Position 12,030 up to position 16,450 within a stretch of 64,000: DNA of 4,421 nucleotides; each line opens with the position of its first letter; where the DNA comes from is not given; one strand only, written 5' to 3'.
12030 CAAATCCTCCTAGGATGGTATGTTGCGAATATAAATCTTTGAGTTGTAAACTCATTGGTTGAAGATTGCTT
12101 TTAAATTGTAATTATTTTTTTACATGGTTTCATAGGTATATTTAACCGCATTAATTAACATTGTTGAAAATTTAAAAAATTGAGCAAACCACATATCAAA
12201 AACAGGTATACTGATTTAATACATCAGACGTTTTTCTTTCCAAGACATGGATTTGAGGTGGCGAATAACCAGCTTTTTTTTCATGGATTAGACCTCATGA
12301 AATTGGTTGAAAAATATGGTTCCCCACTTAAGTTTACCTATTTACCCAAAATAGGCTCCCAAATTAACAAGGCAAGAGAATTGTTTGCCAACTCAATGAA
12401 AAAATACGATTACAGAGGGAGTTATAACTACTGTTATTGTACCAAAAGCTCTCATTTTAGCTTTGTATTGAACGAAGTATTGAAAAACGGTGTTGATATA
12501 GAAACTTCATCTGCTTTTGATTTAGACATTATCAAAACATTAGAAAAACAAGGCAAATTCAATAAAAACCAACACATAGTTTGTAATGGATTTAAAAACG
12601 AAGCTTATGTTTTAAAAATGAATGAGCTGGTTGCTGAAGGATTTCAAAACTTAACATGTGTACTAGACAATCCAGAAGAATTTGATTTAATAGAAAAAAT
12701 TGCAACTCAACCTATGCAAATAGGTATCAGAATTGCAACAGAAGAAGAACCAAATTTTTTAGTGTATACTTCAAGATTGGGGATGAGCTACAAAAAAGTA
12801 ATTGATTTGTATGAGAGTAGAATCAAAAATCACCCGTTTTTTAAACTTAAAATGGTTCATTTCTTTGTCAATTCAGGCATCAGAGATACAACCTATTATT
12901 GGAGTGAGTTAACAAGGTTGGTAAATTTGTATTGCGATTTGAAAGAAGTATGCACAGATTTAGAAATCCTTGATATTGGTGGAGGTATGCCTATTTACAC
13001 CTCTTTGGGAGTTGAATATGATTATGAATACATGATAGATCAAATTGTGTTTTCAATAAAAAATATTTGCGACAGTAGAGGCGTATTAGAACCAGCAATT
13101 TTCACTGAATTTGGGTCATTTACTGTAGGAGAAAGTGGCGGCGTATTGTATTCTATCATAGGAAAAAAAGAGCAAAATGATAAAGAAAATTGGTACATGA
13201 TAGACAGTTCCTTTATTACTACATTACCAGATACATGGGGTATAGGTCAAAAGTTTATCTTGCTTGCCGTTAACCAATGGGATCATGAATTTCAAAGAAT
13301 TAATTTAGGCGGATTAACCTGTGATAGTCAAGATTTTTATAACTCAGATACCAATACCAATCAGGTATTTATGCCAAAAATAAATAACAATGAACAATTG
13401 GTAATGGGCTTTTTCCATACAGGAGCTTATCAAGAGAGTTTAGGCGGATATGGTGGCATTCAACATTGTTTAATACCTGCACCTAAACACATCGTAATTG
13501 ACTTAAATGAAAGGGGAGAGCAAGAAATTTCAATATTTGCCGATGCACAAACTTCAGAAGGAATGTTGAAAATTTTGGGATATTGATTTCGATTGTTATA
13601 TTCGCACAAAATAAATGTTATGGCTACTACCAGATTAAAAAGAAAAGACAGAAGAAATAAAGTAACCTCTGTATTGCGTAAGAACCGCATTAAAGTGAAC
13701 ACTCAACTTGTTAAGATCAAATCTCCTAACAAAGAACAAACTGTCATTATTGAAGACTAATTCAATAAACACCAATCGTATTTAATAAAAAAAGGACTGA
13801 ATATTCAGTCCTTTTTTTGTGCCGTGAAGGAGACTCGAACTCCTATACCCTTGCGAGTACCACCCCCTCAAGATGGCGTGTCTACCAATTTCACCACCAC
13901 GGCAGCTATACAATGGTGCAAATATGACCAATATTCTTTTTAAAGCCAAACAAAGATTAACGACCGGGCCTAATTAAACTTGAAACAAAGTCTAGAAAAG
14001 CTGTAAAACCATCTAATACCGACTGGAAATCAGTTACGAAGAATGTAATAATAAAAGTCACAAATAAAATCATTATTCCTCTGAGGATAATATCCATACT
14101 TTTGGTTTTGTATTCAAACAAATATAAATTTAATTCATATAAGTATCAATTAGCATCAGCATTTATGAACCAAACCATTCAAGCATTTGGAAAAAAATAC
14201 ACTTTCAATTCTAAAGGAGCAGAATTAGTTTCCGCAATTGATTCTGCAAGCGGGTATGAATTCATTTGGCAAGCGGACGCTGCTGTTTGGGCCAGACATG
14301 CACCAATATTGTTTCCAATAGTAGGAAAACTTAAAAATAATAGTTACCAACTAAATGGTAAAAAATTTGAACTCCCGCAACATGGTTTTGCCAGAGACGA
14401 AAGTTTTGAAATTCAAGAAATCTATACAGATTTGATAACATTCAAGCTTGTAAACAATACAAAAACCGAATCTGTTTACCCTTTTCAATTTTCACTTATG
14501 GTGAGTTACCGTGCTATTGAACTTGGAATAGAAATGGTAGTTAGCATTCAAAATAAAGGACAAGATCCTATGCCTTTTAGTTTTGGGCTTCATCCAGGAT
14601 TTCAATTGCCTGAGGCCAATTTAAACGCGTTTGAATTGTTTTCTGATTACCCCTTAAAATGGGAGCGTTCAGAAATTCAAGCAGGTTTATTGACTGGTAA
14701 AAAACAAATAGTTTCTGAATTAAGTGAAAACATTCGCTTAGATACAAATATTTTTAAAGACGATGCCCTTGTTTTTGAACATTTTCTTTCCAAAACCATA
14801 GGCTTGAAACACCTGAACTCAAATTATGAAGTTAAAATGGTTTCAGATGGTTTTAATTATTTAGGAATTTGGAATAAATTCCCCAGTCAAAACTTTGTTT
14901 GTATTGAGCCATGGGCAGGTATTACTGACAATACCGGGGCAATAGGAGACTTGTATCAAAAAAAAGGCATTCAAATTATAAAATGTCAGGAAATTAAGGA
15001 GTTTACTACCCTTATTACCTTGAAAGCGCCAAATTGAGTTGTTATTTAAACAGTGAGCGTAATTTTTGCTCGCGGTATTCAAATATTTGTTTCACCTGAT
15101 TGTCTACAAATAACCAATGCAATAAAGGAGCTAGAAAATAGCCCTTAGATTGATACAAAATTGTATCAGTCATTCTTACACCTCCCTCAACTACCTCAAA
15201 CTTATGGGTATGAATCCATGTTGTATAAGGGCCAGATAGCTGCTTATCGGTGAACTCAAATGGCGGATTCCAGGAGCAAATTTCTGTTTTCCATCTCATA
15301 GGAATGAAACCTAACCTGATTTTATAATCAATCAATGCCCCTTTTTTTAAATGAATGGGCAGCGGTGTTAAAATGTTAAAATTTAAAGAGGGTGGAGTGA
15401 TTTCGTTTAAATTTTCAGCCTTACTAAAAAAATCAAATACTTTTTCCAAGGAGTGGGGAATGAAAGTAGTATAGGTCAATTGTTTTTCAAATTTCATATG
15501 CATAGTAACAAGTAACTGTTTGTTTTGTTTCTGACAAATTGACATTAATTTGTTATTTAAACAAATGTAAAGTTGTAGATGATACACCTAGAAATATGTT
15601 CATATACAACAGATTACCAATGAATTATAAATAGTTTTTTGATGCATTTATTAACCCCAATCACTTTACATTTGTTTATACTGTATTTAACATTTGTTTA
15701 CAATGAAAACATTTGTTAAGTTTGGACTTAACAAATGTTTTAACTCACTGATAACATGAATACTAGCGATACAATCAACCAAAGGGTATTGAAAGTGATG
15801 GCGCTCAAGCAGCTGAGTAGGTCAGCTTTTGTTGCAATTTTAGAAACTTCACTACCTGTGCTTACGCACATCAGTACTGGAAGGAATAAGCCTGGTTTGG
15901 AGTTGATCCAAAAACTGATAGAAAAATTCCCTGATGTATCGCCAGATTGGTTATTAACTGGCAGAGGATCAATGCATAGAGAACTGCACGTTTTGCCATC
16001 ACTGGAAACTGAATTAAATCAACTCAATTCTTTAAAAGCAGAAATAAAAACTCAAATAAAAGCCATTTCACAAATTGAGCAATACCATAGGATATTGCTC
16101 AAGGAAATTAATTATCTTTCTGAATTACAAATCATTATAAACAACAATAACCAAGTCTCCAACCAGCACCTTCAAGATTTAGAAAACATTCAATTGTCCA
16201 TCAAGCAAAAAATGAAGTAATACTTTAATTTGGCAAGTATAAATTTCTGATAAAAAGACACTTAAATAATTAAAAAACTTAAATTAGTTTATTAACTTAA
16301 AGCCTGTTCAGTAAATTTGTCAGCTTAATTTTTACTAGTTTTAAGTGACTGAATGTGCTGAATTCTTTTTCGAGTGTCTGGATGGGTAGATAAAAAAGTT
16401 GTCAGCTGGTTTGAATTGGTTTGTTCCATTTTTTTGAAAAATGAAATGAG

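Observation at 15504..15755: Cluster of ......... motifs with a 36-bp perfect palindrome directly upstream of an XRE-type HTH gene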

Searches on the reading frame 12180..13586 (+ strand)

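Call 6: search_protein_families(library=pfam, proteins=[window:12180-13586:+], max_evalue=0.01)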
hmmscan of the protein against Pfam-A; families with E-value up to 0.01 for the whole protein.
window:12180-13586:+ (468 aa): 2 families
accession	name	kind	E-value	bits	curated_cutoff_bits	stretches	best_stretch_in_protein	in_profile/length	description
PF02784.22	Orn_Arg_deC_N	-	1.2e-17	64.6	23.4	1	67-316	9-246/247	Pyridoxal-dependent decarboxylase, pyridoxal binding domain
PF00278.28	Orn_DAP_Arg_deC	-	0.00032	21.3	23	1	257-393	5-80/95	Pyridoxal-dependent decarboxylase, C-terminal sheet domain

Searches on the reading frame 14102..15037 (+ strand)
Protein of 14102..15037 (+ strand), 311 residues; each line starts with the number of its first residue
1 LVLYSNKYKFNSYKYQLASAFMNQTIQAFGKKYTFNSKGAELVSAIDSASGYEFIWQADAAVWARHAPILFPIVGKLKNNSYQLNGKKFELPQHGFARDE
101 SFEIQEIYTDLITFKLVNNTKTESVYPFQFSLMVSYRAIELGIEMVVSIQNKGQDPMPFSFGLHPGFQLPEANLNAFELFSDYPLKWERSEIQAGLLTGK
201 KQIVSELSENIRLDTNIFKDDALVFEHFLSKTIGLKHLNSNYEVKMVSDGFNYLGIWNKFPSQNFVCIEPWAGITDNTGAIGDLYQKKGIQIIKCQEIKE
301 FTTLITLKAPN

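Call 6: search_protein_families(library=pfam, proteins=[window:14102-15037:+], max_evalue=0.01)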
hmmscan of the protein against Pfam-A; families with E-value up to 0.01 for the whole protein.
window:14102-15037:+ (311 aa): 1 family
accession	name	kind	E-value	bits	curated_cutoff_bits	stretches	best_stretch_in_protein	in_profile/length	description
PF01263.26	Aldose_epim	-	9.3e-24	84.8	27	1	32-276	12-282/299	Aldose 1-epimerase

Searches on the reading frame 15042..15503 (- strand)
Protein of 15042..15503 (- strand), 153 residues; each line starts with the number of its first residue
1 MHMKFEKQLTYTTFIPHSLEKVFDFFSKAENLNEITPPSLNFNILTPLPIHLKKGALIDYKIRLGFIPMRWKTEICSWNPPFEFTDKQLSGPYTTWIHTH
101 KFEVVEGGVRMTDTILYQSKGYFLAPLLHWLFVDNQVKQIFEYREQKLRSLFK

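Call 6: search_protein_families(library=pfam, proteins=[window:15042-15503:-], max_evalue=0.01)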
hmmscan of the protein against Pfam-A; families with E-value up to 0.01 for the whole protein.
window:15042-15503:- (153 aa): 1 family
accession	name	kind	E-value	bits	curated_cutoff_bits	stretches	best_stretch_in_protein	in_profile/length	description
PF03364.25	Polyketide_cyc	-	0.00087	20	23.4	1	15-138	1-118/126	Polyketide cyclase / dehydrase and lipid transport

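Call 8: search_protein_families(library=ncbifam, proteins=[window:15042-15503:-], max_evalue=1)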
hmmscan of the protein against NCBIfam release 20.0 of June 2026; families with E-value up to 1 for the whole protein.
window:15042-15503:- (153 aa): 1 family
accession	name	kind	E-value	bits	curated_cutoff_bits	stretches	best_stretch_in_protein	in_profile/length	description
NF047582.1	LIC13081_fam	equivalog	0.057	13.5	185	1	10-74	5-63/154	LIC13081 family protein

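Call 45: search_solved_structures(query=window:15042-15503:-, max_evalue=1)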
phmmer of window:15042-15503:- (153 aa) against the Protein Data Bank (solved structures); distinct sequences matched with E-value up to 1: 1.
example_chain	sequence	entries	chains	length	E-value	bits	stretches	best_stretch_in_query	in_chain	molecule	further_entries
3oh8_A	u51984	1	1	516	0.0014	21.8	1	9-117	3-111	Nucleoside-diphosphate sugar epimerase (SulA family)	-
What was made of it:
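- Checked: The divergent 153-aa gene at 15042-15503 (-) gives a weak SRPBCC/Polyketide_cyc match that is below the Pfam cut-off (call 6), and a weak match to the N-terminal domain of 3oh8 (call 45).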

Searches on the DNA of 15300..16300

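Call 44: search_rna_families(source=window, start=15300, end=16300, threshold=evalue, max_evalue=1)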
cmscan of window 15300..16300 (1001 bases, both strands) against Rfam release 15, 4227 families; matches with E-value up to 1: 1.
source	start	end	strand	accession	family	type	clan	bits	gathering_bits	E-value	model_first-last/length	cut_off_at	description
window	15549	15578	+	RF01103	UPD-PKc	Cis-reg;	-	22.4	40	0.61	1-29/29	no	Pseudoknot of upstream pseudoknot domain (UPD) of the 3'UTR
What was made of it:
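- On Cis-regulatory RNA (leader hairpin): There is no Rfam family match (call 44).
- There is no Rfam match (call 44).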

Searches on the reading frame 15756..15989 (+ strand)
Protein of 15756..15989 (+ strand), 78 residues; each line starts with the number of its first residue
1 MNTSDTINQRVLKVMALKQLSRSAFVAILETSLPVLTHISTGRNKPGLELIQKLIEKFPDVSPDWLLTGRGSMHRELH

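Call 50: find_homologous_proteins(query=window:15756-15989:+, max_evalue=0.001)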
Query seq(78 aa) (78 aa): 1 proteins with E <= 0.001 among 2 candidates.
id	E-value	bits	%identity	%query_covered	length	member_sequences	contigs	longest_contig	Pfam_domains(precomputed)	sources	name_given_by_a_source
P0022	2.8e-6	45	40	81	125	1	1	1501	PF12844.14,PF01381.29,PF13560.13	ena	-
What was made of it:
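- Tried and rejected: A second word-indexed protein search with the N-terminal domain alone returned one hit and added nothing (call 50).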

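Call 55: search_protein_representatives(protein=window:15756-15989:+)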
Query: 78 residues. Proteins with E-value up to 0.001 (for the whole library): 5307; up to 1e-10: 175; up to 1e-30: 0. The best 150 are listed.
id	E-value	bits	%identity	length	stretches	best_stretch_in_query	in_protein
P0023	2.5e-24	100.4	28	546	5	7-72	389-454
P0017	1.2e-22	95.1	65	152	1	5-76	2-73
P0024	1.1e-21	92.1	37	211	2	6-73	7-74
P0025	1.2e-20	88.8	56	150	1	5-75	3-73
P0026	2.6e-20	87.7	31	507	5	4-77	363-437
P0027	7.1e-19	83.2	27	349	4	24-72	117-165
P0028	3.1e-17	78.0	32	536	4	4-75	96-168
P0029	1.1e-16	76.3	50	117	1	5-76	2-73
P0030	1.5e-16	75.8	54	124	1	5-74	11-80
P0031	2.2e-16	75.2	51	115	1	5-76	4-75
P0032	4.0e-16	74.4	50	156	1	6-75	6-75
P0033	4.4e-16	74.3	58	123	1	5-73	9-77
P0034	5.3e-16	74.1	32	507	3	5-74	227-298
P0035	5.3e-16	74.1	50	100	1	5-76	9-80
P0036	5.5e-16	74.0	33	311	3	2-73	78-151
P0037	7.5e-16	73.6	51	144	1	5-73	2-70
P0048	2.2e-14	68.9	54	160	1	7-76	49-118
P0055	7.2e-14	67.3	29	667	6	5-72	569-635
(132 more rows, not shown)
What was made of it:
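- Tried and rejected: The exhaustive search (call 55) replaced it.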

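Call 56: search_protein_families(library=pfam, proteins=[P0023, P0024, P0029, P0032, P0055, P0025, P0037, P0048], max_evalue=0.01)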
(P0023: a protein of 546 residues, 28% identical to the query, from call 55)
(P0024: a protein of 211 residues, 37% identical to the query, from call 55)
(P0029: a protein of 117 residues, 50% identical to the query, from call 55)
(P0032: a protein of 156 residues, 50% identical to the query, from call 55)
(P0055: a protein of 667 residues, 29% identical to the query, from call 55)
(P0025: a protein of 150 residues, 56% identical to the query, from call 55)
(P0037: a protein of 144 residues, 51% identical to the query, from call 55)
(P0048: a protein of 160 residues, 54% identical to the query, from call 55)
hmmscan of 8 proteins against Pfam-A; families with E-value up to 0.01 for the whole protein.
P0023 (546 aa): 5 families
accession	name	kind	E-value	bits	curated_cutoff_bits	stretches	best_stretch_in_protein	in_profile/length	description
PF01381.28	HTH_3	-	1.1e-17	64.3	23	2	483-527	5-49/55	Helix-turn-helix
PF12844.13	HTH_19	-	1.7e-17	63.5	30.2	3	478-526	3-51/64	Helix-turn-helix domain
PF13443.12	HTH_26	-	3.9e-12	46.7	22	0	392-439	1-49/63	Cro/C1-type HTH DNA-binding domain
PF07022.19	Phage_CI_repr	-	5.3e-09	36.7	22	0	422-454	32-63/65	Bacteriophage CI repressor helix-turn-helix domain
PF13560.12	HTH_31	-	2.4e-07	31.4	27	1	484-523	11-51/64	Helix-turn-helix domain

P0024 (211 aa): 5 families
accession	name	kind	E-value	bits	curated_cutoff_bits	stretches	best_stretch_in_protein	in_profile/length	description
PF12844.13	HTH_19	-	1.9e-15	57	30.2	1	100-162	2-64/64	Helix-turn-helix domain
PF01381.28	HTH_3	-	7.5e-15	55.2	23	2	103-156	2-55/55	Helix-turn-helix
PF13560.12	HTH_31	-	3.3e-05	24.6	27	0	109-147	13-52/64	Helix-turn-helix domain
PF07022.19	Phage_CI_repr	-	4e-05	24.3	22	1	101-164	2-65/65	Bacteriophage CI repressor helix-turn-helix domain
PF13443.12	HTH_26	-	0.002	18.8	22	0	101-151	1-52/63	Cro/C1-type HTH DNA-binding domain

P0029 (117 aa): 1 family
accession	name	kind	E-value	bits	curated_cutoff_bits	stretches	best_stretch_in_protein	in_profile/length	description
PF01381.28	HTH_3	-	7.4e-06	26.3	23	1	12-63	5-55/55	Helix-turn-helix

P0032 (156 aa): 4 families
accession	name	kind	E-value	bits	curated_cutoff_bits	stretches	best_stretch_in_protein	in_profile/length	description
PF01381.28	HTH_3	-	6.1e-10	39.4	23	1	11-66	1-55/55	Helix-turn-helix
PF12844.13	HTH_19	-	5.8e-05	23.4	30.2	1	8-71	1-63/64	Helix-turn-helix domain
PF13560.12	HTH_31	-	0.0001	23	27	1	10-54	5-50/64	Helix-turn-helix domain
PF13443.12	HTH_26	-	0.0039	17.8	22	1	10-54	1-46/63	Cro/C1-type HTH DNA-binding domain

P0055 (667 aa): 19 families
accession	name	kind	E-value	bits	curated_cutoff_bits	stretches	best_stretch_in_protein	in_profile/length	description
PF01381.28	HTH_3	-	5.9e-66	218.8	23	6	577-629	3-55/55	Helix-turn-helix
PF13560.12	HTH_31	-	5.5e-51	171.2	27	6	152-205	3-58/64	Helix-turn-helix domain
PF12844.13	HTH_19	-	1.9e-50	169.1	30.2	5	311-367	2-58/64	Helix-turn-helix domain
PF13443.12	HTH_26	-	1.1e-17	64.5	22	0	575-619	2-47/63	Cro/C1-type HTH DNA-binding domain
PF13744.12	HTH_37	-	1.1e-13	51.3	27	1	574-606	22-54/80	Helix-turn-helix domain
PF15731.11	MqsA_antitoxin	-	6.7e-13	49.3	30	0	457-526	41-111/131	Antitoxin component of bacterial toxin-antitoxin system, MqsA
PF20432.4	Xre-like-HTH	-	1.9e-08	34.9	25.8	0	154-192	14-54/63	Antitoxin Xre-like helix-turn-helix domain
PF13413.12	HTH_25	-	1.3e-07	31.8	24.6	0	156-187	3-34/62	Helix-turn-helix domain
PF17762.8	HTH_ParB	-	6.1e-06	26.8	22.6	0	578-603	15-40/102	ParB HTH domain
PF13936.12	HTH_38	-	6.8e-06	26.2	27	0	7-34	8-34/44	Helix-turn-helix domain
PF07022.19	Phage_CI_repr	-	7.8e-06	26.6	22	0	424-444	45-65/65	Bacteriophage CI repressor helix-turn-helix domain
PF13384.12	HTH_23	-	2e-05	24.7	24.6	0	574-602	9-36/50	Homeodomain-like domain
PF22495.2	HTH_92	-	0.00013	21.6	27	0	315-333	2-20/45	RsaL-like HTH domain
PF04545.22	Sigma70_r4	-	0.00021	21.2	24.1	0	575-605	12-42/50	Sigma-70, region 4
PF10743.14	Phage_Cox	-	0.00096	19.4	27.5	0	498-525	12-40/87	Regulatory phage protein cox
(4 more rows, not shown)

P0025 (150 aa): 1 family
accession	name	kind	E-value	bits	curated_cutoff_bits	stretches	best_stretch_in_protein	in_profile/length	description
PF01381.28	HTH_3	-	1.6e-05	25.2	23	1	15-64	7-55/55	Helix-turn-helix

P0037 (144 aa): 2 families
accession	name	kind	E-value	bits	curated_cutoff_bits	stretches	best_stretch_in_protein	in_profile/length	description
PF01381.28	HTH_3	-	0.00014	22.3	23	1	13-55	6-48/55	Helix-turn-helix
PF07544.18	Med9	-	0.0055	17.2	26.9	1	74-136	15-77/80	RNA polymerase II transcription mediator complex subunit 9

P0048 (160 aa): 4 families
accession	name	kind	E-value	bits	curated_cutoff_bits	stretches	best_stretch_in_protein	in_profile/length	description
PF01381.28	HTH_3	-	8.1e-09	35.8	23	1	61-108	9-55/55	Helix-turn-helix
PF13560.12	HTH_31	-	1.7e-05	25.5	27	1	49-98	2-52/64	Helix-turn-helix domain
PF12844.13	HTH_19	-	4.7e-05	23.7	30.2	1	50-112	1-62/64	Helix-turn-helix domain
PF07022.19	Phage_CI_repr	-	0.0079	17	22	0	56-115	6-64/65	Bacteriophage CI repressor helix-turn-helix domain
